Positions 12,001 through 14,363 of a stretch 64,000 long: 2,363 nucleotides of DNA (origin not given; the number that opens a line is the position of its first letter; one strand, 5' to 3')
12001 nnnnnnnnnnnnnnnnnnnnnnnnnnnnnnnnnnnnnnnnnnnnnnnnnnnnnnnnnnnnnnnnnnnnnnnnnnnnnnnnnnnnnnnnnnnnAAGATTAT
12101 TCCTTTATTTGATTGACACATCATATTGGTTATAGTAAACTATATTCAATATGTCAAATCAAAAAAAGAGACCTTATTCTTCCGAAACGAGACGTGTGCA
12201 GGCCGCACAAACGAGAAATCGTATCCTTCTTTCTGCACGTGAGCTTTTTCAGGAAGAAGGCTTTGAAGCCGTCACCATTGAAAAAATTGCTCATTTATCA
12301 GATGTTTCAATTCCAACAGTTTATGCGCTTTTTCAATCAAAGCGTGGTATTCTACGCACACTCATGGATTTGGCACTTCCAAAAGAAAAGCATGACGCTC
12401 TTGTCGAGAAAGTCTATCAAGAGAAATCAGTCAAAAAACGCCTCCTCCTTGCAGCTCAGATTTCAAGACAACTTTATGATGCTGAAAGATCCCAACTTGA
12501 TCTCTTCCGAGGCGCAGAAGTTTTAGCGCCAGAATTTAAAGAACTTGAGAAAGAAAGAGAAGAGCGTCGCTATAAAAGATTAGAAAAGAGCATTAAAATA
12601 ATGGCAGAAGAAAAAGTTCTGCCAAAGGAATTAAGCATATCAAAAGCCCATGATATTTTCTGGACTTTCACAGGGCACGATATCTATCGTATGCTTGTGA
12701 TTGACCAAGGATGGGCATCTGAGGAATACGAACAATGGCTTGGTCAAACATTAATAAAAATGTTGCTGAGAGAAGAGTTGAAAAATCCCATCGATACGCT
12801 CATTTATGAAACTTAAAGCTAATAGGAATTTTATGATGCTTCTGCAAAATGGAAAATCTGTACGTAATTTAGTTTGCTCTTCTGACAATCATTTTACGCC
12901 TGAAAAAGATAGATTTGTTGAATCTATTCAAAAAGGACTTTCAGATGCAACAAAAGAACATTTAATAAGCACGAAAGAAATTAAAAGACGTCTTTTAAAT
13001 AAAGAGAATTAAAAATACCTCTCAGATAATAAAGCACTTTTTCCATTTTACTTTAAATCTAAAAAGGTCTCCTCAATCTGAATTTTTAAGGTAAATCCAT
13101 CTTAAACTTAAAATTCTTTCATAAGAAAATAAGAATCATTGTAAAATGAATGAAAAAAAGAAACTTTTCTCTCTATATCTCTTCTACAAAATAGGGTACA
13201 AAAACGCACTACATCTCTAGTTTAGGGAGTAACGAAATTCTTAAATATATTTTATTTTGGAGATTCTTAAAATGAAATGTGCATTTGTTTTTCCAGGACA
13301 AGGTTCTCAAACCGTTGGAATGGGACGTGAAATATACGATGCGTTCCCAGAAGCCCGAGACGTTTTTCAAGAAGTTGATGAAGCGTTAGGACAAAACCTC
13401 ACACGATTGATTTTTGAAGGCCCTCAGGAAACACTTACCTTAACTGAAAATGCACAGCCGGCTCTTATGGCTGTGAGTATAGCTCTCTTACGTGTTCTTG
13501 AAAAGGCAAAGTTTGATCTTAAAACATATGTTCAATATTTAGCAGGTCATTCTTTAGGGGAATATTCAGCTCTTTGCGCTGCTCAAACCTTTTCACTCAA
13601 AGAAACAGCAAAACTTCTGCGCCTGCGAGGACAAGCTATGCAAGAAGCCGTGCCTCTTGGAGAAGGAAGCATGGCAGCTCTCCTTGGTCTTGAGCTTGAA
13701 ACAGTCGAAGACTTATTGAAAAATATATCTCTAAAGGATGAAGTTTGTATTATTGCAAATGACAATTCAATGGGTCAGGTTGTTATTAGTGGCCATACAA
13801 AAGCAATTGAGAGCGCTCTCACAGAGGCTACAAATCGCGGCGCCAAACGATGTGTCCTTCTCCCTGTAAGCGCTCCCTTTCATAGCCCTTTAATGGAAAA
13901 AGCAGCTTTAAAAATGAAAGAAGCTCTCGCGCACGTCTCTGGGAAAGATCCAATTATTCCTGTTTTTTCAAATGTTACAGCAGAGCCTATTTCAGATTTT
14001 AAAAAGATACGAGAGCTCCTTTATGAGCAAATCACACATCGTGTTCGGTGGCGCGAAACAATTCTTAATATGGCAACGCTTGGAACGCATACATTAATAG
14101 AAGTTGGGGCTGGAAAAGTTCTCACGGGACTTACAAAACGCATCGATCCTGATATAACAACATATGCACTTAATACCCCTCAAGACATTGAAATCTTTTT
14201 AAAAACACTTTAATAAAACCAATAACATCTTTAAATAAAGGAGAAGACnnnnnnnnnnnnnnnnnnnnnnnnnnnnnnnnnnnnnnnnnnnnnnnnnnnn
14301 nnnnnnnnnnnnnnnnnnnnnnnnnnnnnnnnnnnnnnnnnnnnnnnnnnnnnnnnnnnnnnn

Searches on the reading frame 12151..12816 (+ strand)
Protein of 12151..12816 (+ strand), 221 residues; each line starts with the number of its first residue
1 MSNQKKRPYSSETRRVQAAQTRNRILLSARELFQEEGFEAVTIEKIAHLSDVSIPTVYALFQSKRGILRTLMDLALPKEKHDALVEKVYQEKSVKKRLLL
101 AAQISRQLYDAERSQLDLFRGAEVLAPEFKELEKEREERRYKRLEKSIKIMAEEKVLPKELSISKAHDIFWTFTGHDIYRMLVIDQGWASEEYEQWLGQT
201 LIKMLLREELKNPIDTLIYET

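Call 34: search_protein_families(library=pfam, proteins=[window:12151-12816:+], max_evalue=0.00001)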
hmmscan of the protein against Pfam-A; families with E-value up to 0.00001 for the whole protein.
window:12151-12816:+ (221 aa): 1 family
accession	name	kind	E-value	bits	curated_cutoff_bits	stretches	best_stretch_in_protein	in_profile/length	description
PF00440.29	TetR_N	-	1e-11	44.8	24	1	25-69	1-45/47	Bacterial regulatory proteins, tetR family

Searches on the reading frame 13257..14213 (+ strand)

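Call 34: search_protein_families(library=pfam, proteins=[window:13257-14213:+], max_evalue=0.00001)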
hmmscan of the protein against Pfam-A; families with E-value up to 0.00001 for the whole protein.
window:13257-14213:+ (318 aa): 1 family
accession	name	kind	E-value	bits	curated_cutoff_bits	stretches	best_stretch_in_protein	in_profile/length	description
PF00698.26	Acyl_transf_1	-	4.3e-38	132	32.7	1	10-290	2-272/319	Acyl transferase domain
